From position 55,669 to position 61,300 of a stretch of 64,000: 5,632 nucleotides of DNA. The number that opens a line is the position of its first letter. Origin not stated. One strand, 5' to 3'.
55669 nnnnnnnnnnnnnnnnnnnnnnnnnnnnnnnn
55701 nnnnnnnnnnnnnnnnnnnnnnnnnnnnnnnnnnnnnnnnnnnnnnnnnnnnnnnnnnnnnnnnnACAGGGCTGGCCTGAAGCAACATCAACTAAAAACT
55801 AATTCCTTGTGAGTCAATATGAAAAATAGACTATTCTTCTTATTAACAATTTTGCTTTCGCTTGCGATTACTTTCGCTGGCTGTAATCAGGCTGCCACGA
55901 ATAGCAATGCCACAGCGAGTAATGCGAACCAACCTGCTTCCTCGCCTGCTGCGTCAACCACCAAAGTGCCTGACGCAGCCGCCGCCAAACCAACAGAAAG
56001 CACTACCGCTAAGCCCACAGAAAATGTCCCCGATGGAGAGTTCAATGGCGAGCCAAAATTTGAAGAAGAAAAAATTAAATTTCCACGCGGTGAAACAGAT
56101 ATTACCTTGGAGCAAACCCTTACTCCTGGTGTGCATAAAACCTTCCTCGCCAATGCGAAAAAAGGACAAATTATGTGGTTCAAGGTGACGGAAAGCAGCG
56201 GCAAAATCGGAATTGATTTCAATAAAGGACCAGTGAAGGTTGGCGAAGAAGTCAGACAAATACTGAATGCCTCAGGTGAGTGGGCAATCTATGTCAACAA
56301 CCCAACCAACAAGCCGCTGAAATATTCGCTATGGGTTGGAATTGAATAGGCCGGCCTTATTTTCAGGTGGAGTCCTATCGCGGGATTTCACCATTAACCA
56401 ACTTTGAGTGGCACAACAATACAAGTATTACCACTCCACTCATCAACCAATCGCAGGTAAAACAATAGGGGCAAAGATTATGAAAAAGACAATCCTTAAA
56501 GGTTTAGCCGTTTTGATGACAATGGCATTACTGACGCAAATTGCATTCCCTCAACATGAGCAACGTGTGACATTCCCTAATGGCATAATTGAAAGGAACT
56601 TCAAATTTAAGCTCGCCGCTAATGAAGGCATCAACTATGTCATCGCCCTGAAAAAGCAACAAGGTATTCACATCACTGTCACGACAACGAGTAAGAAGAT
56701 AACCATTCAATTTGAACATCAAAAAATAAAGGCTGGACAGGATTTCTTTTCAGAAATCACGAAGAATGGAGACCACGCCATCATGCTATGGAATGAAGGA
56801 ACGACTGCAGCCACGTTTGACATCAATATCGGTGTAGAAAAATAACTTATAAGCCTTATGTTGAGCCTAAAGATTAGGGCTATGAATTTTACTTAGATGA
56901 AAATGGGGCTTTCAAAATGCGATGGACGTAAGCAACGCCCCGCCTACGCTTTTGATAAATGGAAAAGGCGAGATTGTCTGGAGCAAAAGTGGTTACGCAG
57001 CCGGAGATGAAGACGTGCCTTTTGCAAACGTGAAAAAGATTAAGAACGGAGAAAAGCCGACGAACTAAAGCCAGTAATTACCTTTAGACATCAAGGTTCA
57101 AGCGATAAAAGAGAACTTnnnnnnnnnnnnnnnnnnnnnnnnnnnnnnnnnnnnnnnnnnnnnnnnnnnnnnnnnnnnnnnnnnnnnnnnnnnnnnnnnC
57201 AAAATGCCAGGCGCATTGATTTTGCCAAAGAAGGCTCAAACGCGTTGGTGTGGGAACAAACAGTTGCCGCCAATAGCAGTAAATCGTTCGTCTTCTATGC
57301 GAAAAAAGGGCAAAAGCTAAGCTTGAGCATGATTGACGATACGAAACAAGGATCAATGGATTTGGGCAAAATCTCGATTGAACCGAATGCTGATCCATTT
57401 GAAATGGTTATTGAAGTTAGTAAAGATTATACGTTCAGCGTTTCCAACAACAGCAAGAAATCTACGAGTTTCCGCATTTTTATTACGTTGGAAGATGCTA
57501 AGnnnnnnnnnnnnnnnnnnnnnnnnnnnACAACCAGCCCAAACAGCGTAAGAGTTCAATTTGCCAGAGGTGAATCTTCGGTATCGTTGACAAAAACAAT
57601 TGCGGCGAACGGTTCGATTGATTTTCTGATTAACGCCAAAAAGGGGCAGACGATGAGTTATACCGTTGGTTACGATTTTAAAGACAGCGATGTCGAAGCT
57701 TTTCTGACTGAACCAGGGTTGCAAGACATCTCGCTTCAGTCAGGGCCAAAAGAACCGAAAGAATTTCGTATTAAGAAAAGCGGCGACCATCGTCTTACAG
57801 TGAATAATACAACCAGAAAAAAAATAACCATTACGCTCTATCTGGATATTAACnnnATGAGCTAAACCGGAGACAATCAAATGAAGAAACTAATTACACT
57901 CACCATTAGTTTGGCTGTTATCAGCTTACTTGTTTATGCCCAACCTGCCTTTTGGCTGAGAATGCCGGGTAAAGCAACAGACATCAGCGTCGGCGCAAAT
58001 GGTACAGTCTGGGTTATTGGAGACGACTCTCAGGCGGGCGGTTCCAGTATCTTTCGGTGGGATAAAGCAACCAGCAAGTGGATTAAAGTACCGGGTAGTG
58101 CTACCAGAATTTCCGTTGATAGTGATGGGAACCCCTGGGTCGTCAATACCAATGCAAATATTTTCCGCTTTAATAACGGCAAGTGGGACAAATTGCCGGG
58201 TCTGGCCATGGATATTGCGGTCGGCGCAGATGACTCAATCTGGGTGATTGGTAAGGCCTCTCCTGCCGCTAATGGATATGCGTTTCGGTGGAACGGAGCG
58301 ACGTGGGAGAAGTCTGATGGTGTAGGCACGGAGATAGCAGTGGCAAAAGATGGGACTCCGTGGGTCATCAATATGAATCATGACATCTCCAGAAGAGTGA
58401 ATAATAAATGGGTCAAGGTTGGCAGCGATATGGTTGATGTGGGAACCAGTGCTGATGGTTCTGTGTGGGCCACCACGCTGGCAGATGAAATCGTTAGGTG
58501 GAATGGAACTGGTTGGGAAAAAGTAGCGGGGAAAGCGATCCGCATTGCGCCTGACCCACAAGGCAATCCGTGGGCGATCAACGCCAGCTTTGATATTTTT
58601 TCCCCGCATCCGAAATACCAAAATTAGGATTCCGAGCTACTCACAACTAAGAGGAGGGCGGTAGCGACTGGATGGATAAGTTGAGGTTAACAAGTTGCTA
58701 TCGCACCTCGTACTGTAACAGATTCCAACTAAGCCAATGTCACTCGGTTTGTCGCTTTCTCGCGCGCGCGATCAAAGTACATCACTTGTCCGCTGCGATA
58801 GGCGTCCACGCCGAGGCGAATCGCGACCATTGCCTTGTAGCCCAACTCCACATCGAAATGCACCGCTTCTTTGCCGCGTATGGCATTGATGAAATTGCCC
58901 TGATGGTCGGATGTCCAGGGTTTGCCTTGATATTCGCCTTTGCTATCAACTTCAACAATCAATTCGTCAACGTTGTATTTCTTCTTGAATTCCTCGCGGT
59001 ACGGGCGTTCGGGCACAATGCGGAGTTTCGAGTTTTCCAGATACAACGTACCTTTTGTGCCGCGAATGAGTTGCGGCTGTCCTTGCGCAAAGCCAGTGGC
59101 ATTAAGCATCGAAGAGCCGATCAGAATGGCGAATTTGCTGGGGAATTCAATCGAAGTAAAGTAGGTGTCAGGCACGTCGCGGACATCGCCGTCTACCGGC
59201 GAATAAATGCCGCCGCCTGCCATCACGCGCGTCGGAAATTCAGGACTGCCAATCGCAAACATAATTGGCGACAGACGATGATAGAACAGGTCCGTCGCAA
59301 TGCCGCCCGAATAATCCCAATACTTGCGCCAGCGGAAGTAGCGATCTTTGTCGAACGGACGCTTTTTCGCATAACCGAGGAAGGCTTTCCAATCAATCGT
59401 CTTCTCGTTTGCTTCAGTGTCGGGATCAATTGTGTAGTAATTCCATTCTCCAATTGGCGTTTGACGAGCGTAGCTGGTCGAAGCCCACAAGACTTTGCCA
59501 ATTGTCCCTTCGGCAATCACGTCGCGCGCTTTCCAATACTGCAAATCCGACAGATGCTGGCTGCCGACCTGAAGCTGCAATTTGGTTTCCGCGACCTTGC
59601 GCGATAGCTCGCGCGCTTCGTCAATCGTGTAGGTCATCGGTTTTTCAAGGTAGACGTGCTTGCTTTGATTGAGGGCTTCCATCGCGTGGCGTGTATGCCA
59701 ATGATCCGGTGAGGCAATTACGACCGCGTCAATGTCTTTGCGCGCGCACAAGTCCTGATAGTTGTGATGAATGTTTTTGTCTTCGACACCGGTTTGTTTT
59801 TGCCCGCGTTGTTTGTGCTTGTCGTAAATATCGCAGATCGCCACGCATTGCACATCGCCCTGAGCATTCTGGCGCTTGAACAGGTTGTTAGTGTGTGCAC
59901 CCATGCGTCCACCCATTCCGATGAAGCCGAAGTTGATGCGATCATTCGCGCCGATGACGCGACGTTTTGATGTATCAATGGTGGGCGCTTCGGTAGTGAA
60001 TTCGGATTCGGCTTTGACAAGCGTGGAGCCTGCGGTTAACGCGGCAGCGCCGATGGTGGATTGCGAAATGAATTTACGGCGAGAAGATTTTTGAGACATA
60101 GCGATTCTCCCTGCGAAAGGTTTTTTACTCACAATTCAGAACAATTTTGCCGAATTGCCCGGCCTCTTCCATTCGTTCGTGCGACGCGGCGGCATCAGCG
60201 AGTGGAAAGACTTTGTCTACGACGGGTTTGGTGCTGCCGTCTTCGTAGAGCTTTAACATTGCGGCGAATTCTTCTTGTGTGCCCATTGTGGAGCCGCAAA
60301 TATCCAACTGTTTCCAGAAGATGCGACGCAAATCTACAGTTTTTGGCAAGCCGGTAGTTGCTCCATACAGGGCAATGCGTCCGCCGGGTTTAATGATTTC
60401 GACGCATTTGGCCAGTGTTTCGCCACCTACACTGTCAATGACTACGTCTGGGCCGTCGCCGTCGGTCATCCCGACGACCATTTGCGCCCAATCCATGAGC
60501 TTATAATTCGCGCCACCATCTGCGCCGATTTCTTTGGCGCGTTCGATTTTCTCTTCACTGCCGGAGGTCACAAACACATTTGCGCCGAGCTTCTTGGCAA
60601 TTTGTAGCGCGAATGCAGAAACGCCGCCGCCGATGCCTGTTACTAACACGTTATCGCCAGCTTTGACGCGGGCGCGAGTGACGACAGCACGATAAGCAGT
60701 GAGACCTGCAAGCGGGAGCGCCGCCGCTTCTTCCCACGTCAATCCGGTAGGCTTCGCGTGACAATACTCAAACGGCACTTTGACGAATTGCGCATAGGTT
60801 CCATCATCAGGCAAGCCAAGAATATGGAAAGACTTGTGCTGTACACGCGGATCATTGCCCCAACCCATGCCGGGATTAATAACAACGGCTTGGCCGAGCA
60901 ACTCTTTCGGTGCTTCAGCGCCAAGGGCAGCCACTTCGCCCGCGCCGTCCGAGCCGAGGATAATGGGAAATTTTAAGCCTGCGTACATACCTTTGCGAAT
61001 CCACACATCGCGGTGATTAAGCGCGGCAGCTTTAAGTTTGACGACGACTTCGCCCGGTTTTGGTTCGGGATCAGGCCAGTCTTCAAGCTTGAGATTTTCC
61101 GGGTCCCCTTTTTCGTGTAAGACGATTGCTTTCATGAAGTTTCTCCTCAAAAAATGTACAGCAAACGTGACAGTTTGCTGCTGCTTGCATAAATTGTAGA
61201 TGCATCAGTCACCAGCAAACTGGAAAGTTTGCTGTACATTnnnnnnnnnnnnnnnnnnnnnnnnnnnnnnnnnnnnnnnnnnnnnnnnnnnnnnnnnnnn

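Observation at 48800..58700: ~10-kb AT-rich island of exclusively secreted proteins with a duplicated gene order (4-Cys-domain protein, small peptide, TolB-like propeller, tectonin-like lectin)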

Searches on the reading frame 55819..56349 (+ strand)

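Call 3: search_protein_families(library=pfam, max_evalue=0.1, proteins=[window:55819-56349:+])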
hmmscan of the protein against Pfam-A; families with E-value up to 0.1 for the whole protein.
window:55819-56349:+ (176 aa): 2 families
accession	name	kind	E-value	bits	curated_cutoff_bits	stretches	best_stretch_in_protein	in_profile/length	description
PF21827.1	New_glue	-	8.8e-05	22.6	31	1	4-68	2-65/94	New glue protein family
PF05887.16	Trypan_PARP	-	0.0027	18.1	100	1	1-92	1-90/134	Procyclic acidic repetitive protein (PARP)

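Call 7: search_protein_families(library=ncbifam, max_evalue=0.01, proteins=[window:55819-56349:+])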
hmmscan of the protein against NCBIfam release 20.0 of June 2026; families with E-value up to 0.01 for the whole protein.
window:55819-56349:+ (176 aa): 3 families
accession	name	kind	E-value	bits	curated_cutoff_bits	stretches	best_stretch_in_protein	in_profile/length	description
NF050142.1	PG1828_fam_lipo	equivalog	0.00016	22.4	50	1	1-56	1-53/59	PG1828 family lipoprotein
NF008327.0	PRK11114.2-1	equivalog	0.0031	15.8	1218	1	9-135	37-166/845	cellulose biosynthesis cyclic di-GMP-binding regulatory protein BcsB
NF033802.1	AimP_fam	subfamily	0.0066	16.6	35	0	1-34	1-31/43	lysogeny pheromone AimP family peptide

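Call 81: search_protein_families(library=padloc, max_evalue=0.001, proteins=[window:55819-56349:+])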
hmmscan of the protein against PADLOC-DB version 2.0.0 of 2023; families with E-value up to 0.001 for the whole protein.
window:55819-56349:+ (176 aa): 0 families

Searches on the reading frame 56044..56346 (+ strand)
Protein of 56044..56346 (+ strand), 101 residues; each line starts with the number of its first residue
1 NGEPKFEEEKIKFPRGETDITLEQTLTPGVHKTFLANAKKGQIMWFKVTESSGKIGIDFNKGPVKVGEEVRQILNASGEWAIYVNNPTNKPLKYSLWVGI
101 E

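Call 101: search_protein_families(library=pfam, max_evalue=1, proteins=[window:56044-56346:+])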
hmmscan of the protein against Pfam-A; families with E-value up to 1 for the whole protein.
window:56044-56346:+ (101 aa): 0 families

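Call 102: search_protein_families(library=ncbifam, max_evalue=1, proteins=[window:56044-56346:+])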
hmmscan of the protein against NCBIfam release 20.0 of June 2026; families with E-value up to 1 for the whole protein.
window:56044-56346:+ (101 aa): 0 families

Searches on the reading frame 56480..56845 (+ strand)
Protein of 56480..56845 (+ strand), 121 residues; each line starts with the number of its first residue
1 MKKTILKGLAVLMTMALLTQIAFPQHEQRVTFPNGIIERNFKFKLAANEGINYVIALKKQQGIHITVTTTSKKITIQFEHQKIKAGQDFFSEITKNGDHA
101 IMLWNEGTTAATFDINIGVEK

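Call 3: search_protein_families(library=pfam, max_evalue=0.1, proteins=[window:56480-56845:+])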
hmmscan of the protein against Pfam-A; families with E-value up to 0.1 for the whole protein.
window:56480-56845:+ (121 aa): 2 families
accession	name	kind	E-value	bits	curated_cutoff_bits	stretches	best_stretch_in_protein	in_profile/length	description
PF01105.29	EMP24_GP25L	-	0.00036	21.1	25.9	1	53-119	28-99/182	emp24/gp25L/p24 family/GOLD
PF11088.13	RL11D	-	0.048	14.4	25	1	57-101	3-47/99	Glycoprotein encoding membrane proteins RL5A and RL6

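Call 7: search_protein_families(library=ncbifam, max_evalue=0.01, proteins=[window:56480-56845:+])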
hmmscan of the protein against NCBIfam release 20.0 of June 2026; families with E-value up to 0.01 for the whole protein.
window:56480-56845:+ (121 aa): 0 families

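Call 101: search_protein_families(library=pfam, max_evalue=1, proteins=[window:56546-56842:+])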
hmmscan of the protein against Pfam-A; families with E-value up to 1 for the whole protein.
window:56546-56842:+ (99 aa): 4 families
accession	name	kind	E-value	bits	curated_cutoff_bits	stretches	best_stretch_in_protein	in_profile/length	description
PF01105.29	EMP24_GP25L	-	0.00022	21.8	25.9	1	31-97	28-99/182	emp24/gp25L/p24 family/GOLD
PF11088.13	RL11D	-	0.03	15.1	25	1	35-79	3-47/99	Glycoprotein encoding membrane proteins RL5A and RL6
PF24177.1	NV_polyhedrin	-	0.075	13.1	27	1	45-81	34-68/241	Nudivirus polyhedrin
PF17801.7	Melibiase_C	-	0.11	13.1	22.9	1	71-96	10-34/71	Alpha galactosidase C-terminal beta sandwich domain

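Call 102: search_protein_families(library=ncbifam, max_evalue=1, proteins=[window:56546-56842:+])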
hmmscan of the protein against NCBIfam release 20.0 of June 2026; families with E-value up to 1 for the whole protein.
window:56546-56842:+ (99 aa): 1 family
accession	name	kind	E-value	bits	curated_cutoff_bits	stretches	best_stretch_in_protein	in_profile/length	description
NF045489.1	XrtG_Nterm_ext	equivalog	0.025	14.5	125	1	19-62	40-82/176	exosortase XrtG N-terminal extension domain-like protein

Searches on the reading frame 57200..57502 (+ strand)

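Call 101: search_protein_families(library=pfam, max_evalue=1, proteins=[window:57200-57502:+])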
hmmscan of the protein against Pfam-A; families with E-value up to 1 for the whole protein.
window:57200-57502:+ (101 aa): 3 families
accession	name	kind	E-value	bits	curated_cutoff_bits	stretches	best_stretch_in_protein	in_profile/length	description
PF12306.14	PixA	-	0.087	13.5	21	1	14-97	62-146/165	Inclusion body protein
PF16040.10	APD1-4_N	-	0.11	12.7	27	0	21-45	28-52/71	E3 ubiquitin-protein ligase APD1-4, N-terminal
PF24354.1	NDNF_N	-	0.11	12.6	25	1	72-98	102-128/133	Neuron-derived neurotrophic factor, N-terminal domain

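Call 102: search_protein_families(library=ncbifam, max_evalue=1, proteins=[window:57200-57502:+])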
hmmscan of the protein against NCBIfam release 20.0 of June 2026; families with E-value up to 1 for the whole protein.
window:57200-57502:+ (101 aa): 0 families

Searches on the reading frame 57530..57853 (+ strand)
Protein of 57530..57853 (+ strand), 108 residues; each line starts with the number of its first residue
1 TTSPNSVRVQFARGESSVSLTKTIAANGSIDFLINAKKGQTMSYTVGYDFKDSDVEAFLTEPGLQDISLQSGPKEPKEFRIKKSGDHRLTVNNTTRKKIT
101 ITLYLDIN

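Call 101: search_protein_families(library=pfam, max_evalue=1, proteins=[window:57530-57853:+])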
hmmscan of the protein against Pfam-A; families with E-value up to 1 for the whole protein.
window:57530-57853:+ (108 aa): 3 families
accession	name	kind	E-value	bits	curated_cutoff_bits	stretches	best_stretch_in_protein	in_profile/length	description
PF21160.3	PrkC-like_PASTA-like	-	0.045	14.6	27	1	16-51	30-65/74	Serine/threonine protein kinase-like, C-terminal PASTA-like domain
PF01105.29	EMP24_GP25L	-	0.06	13.8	25.9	1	32-107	14-95/182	emp24/gp25L/p24 family/GOLD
PF08244.19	Glyco_hydro_32C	-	0.072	13.5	21.9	1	19-106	37-112/158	Glycosyl hydrolases family 32 C terminal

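Call 102: search_protein_families(library=ncbifam, max_evalue=1, proteins=[window:57530-57853:+])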
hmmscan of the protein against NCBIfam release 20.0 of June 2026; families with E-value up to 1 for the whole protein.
window:57530-57853:+ (108 aa): 1 family
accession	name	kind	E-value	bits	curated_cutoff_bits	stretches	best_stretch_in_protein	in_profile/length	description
NF053816.1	List_LCP_LPXTG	equivalog_domain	0.019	14.9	175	1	24-92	91-164/179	putative cellulose-binding protein LCP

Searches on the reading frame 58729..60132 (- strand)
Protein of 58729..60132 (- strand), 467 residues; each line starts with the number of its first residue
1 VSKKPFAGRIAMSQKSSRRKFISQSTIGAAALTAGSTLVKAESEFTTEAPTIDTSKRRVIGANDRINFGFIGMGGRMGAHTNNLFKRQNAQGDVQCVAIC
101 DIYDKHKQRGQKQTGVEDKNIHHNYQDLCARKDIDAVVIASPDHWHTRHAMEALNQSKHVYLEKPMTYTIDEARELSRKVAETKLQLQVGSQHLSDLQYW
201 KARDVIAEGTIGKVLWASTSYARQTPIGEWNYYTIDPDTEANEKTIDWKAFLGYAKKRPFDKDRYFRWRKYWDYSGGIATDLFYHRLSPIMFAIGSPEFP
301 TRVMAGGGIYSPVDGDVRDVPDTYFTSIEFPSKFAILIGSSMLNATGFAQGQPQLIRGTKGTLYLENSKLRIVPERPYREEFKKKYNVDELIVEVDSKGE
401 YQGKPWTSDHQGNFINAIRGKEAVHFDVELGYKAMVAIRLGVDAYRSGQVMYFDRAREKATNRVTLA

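Call 4: search_protein_families(library=pfam, max_evalue=0.1, proteins=[window:58729-60132:-])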
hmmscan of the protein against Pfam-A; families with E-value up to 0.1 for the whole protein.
window:58729-60132:- (467 aa): 6 families
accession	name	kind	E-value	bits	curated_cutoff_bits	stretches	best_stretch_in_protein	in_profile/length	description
PF01408.29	GFO_IDH_MocA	-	2.9e-22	80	24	1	66-190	1-119/120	Oxidoreductase family, NAD-binding Rossmann fold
PF02894.22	GFO_IDH_MocA_C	-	3.9e-10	40.3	22.9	1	258-450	21-215/218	Oxidoreductase family, C-terminal alpha/beta domain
PF22725.1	GFO_IDH_MocA_C3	-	1.5e-09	38.3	27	1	261-363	30-123/124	GFO/IDH/MocA C-terminal domain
PF19051.5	GFO_IDH_MocA_C2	-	2e-09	37.8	23.3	1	241-296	47-103/254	Oxidoreductase family, C-terminal alpha/beta domain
PF03447.22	NAD_binding_3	-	0.0016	19.5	24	1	75-160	3-85/116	Homoserine dehydrogenase, NAD binding domain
PF00709.27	Adenylsucc_synt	-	0.06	12.5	27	1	104-215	111-222/416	Adenylosuccinate synthetase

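Call 8: find_related_loci(query=window:58729-60132:-, collection=genome_contigs, flank=10000)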
Query window:58729-60132:- (467 aa) in genome_contigs; peptide patterns used: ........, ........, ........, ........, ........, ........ (x = any residue, [..] = any of these).
599 stretches matched a pattern (row limit reached: there are more); 535 encode a relative of the query (tblastn E <= 1e-3); the best 80 are kept; 80 distinct loci.
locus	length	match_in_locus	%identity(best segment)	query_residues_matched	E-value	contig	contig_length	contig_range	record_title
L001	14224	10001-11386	92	6-467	0e+0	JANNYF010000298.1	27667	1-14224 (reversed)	MAG: Blastocatellia bacterium isolate VAR_34_concoct_43 VAR_34_k141_2105068, whole genome shotgun sequence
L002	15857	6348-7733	91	6-467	0e+0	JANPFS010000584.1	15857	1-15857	MAG: Blastocatellia bacterium isolate VAR_78_concoct_101 VAR_78_k141_2719322, whole genome shotgun sequence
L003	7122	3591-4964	85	9-467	0e+0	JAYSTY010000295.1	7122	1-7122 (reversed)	MAG: Blastocatellia bacterium isolate GFS_12554 GFS_12554_294, whole genome shotgun sequence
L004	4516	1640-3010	84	10-467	0e+0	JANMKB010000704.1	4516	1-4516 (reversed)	MAG: Blastocatellia bacterium isolate OTE_64_metabat_263 OTE_64_k141_4879487, whole genome shotgun sequence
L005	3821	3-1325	86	25-467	0e+0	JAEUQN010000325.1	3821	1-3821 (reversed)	MAG: Blastocatellia bacterium isolate new MAG-252 NODE_325_length_3821_cov_4.171474, whole genome shotgun sequence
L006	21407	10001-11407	68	12-466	0e+0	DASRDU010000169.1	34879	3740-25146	MAG TPA_asm: Blastocatellia bacterium isolate SMAG_U9988 k141_474884, whole genome shotgun sequence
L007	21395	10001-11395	69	10-463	0e+0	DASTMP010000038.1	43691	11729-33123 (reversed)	MAG TPA_asm: Blastocatellia bacterium isolate SMAG_U3747 k141_2040486, whole genome shotgun sequence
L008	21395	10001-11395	67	10-463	0e+0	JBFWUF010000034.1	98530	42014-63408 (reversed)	MAG: Blastocatellales bacterium isolate CA_2019_TPBF_64 NODE_1891_length_98530_cov_8.683170_TPBF, whole genome shotgun s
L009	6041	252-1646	68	10-463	0e+0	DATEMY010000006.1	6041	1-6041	MAG TPA_asm: Blastocatellia bacterium isolate SMAG_U8955 k141_816373, whole genome shotgun sequence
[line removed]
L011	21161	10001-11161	46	58-459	3e-110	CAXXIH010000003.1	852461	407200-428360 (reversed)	MAG: bacterium isolate 8561d366-b592-423a-86f8-33741145bb09 genome assembly, contig: contig_3, whole genome shotgun sequ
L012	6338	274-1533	43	16-465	1e-108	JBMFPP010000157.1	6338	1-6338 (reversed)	MAG: Armatimonadota bacterium isolate KM4338-66 NODE_6331_length_6338_cov_3.426866, whole genome shotgun sequence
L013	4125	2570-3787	42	17-451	5e-89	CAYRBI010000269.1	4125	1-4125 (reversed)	MAG TPA_asm: uncultured bacterium isolate binchicken_co66_130 genome assembly, contig: NODE_29931_length_4125_cov_10.696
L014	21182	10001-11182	40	60-460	2e-82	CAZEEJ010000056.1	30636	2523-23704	MAG TPA_asm: uncultured Planctomycetales bacterium isolate binchicken_co350_197 genome assembly, contig: NODE_2066_lengt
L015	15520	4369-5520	37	58-462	2e-80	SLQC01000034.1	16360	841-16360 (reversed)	MAG: Balneolales bacterium isolate CSSed165cm_519 CSSed16-5cm-10032, whole genome shotgun sequence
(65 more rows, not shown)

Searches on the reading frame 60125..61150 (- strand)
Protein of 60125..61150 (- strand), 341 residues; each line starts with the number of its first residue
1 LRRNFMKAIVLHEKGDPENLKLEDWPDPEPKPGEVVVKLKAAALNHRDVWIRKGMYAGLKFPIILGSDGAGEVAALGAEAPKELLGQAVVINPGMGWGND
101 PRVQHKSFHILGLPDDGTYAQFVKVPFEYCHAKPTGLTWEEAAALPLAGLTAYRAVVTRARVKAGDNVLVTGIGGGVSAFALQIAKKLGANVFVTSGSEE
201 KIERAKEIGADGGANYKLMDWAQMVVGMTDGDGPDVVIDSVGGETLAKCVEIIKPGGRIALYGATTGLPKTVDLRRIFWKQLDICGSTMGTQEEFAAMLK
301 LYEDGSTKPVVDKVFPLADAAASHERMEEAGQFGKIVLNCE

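Call 4: search_protein_families(library=pfam, max_evalue=0.1, proteins=[window:60125-61150:-])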
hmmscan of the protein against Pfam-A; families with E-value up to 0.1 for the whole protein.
window:60125-61150:- (341 aa): 6 families
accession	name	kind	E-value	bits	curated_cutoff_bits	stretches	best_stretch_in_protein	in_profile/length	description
PF00107.32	ADH_zinc_N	-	5.1e-32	111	31.8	1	176-302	1-127/129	Zinc-binding dehydrogenase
PF13602.12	ADH_zinc_N_2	-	2.7e-22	80.6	27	1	209-338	2-134/134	Zinc-binding dehydrogenase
PF08240.17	ADH_N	-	8.6e-19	68.2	23.5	1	31-134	1-103/104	Alcohol dehydrogenase GroES-like domain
PF08541.16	ACP_syn_III_C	-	0.0044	17.6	26.6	1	155-182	59-86/90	3-Oxoacyl-[acyl-carrier-protein (ACP)] synthase III C terminal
PF01262.27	AlaDh_PNT_C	-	0.066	13.1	23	0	168-209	31-72/214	Alanine dehydrogenase/PNT, C-terminal domain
PF02353.26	CMAS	-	0.079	12.7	27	0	145-224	43-124/273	Mycolic acid cyclopropane synthetase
